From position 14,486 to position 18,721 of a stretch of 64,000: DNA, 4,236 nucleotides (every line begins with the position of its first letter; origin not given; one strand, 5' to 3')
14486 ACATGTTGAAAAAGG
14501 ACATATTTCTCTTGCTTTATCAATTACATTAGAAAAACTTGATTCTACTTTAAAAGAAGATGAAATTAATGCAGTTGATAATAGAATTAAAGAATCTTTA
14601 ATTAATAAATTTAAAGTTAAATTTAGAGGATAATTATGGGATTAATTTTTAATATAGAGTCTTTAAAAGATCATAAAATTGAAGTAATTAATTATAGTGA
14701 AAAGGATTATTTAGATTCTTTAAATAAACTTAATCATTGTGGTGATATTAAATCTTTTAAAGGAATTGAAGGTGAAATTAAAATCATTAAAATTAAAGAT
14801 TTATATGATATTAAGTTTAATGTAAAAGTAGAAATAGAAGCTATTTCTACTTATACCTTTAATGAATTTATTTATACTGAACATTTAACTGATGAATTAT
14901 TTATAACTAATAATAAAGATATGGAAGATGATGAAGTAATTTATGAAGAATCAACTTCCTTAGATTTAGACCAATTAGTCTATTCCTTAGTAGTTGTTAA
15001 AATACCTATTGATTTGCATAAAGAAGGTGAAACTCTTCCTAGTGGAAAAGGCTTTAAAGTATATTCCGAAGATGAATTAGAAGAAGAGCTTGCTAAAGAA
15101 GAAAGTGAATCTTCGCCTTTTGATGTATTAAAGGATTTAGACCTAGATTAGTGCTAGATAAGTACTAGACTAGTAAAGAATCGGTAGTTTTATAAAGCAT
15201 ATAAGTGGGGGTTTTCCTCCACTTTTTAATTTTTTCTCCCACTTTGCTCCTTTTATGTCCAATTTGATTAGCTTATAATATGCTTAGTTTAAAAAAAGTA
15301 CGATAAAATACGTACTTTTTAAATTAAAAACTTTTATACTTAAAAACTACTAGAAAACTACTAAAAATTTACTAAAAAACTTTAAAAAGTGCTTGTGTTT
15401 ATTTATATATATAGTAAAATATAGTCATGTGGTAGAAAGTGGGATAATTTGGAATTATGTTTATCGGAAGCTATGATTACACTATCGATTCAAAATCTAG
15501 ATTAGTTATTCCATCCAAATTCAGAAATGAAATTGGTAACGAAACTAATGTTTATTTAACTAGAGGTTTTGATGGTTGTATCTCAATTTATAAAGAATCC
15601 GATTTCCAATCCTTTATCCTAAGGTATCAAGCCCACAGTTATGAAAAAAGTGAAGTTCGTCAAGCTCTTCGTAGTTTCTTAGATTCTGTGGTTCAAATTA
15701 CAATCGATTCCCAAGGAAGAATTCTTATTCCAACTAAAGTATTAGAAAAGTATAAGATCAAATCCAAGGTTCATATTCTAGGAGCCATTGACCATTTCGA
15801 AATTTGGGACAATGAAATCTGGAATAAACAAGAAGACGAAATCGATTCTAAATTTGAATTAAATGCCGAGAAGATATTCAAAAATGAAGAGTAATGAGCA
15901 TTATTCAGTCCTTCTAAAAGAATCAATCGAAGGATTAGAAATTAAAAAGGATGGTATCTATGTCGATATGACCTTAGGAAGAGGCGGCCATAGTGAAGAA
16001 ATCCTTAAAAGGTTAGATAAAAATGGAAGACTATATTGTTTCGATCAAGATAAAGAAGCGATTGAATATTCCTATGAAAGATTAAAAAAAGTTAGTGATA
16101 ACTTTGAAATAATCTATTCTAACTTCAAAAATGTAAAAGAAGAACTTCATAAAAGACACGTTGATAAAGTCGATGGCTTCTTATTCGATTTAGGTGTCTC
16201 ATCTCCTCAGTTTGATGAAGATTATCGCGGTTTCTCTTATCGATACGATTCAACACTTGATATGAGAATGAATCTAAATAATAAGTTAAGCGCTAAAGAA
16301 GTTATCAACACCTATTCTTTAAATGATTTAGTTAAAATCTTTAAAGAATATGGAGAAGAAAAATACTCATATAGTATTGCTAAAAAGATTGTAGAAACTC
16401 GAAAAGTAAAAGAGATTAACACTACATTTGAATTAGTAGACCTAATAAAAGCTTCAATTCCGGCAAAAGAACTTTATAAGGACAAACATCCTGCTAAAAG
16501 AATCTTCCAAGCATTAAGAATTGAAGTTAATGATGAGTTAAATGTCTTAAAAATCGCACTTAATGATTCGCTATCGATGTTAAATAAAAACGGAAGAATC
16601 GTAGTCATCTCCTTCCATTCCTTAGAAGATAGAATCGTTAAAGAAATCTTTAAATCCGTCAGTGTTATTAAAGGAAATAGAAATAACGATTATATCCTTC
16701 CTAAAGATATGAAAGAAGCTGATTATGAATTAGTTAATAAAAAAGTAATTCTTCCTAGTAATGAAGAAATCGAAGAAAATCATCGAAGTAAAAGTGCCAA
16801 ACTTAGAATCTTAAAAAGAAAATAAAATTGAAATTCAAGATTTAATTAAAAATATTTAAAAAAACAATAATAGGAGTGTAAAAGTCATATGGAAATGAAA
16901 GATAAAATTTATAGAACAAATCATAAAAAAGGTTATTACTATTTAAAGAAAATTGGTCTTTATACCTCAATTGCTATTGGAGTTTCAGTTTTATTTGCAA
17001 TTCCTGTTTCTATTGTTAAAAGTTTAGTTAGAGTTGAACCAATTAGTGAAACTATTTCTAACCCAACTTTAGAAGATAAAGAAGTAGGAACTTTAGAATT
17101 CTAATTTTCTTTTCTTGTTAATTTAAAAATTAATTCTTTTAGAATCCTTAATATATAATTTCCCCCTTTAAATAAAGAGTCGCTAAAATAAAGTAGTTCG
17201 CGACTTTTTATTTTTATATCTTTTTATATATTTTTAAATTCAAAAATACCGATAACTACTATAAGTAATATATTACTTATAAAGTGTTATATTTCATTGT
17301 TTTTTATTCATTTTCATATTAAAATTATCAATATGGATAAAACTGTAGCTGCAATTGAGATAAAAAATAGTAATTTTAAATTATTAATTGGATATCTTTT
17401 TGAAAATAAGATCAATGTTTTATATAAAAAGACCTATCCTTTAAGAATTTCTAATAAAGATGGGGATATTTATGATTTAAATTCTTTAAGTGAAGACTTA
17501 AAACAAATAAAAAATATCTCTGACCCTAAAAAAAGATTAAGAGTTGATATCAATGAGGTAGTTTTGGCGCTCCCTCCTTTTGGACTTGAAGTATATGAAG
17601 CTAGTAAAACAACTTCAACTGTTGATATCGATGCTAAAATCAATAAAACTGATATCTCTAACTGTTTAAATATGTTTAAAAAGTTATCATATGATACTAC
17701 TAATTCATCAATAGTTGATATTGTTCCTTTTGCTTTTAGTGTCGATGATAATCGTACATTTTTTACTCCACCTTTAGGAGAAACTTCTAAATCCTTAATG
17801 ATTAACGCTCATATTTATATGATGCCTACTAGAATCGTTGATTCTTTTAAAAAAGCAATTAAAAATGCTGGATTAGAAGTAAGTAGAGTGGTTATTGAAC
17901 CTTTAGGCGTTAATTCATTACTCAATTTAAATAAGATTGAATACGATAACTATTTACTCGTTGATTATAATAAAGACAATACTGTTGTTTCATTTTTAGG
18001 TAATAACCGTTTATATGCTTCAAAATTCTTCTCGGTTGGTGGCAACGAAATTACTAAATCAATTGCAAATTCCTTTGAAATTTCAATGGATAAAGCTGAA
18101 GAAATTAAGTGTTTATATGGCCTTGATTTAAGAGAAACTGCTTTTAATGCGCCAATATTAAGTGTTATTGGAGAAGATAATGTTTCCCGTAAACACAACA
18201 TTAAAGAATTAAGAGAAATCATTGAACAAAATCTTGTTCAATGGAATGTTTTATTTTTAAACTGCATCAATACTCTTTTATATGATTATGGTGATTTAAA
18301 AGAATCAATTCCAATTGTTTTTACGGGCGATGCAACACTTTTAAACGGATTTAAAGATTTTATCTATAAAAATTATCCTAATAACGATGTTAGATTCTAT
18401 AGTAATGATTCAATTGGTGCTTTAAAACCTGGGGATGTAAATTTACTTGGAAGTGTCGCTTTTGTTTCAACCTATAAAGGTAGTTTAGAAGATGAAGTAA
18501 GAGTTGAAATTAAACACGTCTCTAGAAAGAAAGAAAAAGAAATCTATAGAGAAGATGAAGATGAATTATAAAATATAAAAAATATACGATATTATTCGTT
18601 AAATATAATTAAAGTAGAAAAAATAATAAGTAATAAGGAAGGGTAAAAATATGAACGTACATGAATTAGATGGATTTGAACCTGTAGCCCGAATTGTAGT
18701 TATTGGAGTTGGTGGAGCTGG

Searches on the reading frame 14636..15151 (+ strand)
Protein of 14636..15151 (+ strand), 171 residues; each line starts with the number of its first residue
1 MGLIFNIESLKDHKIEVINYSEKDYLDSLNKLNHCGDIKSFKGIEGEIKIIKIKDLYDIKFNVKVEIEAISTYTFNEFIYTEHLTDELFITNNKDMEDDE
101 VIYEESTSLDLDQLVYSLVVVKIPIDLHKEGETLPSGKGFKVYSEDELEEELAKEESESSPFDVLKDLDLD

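Call 63: search_protein_families(library=pfam, proteins=[window:14636-15151:+], max_evalue=0.00001)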
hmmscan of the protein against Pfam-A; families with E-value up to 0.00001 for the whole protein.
window:14636-15151:+ (171 aa): 1 family
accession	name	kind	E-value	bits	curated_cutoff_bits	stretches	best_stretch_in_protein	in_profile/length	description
PF02620.22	YceD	-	2.6e-07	31.1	33.2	1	66-168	8-118/119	Large ribosomal RNA subunit accumulation protein YceD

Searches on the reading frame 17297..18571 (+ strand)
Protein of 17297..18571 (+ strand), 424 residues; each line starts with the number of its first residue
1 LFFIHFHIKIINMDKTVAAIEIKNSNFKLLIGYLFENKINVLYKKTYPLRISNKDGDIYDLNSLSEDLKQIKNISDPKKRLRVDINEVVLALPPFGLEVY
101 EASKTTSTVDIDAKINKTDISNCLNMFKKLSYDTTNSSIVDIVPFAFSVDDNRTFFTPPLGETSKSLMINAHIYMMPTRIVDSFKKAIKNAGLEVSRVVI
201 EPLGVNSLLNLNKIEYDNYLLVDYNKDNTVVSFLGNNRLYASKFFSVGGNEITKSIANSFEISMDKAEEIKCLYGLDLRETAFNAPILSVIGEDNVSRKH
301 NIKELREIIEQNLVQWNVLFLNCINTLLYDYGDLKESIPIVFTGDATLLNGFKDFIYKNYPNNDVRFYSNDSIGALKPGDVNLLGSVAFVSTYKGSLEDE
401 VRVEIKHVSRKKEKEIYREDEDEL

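Call 4: search_protein_families(library=pfam, proteins=[window:17297-18571:+])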
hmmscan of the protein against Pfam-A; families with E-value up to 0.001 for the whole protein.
window:17297-18571:+ (424 aa): 2 families
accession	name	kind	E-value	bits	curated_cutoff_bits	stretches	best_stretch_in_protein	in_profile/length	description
PF14450.12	FtsA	-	1.9e-08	35.2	31.8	1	228-359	9-102/127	Cell division protein FtsA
PF02491.25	SHS2_FTSA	-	9.3e-05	23.2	25.4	1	104-174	8-78/79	SHS2 domain inserted in FTSA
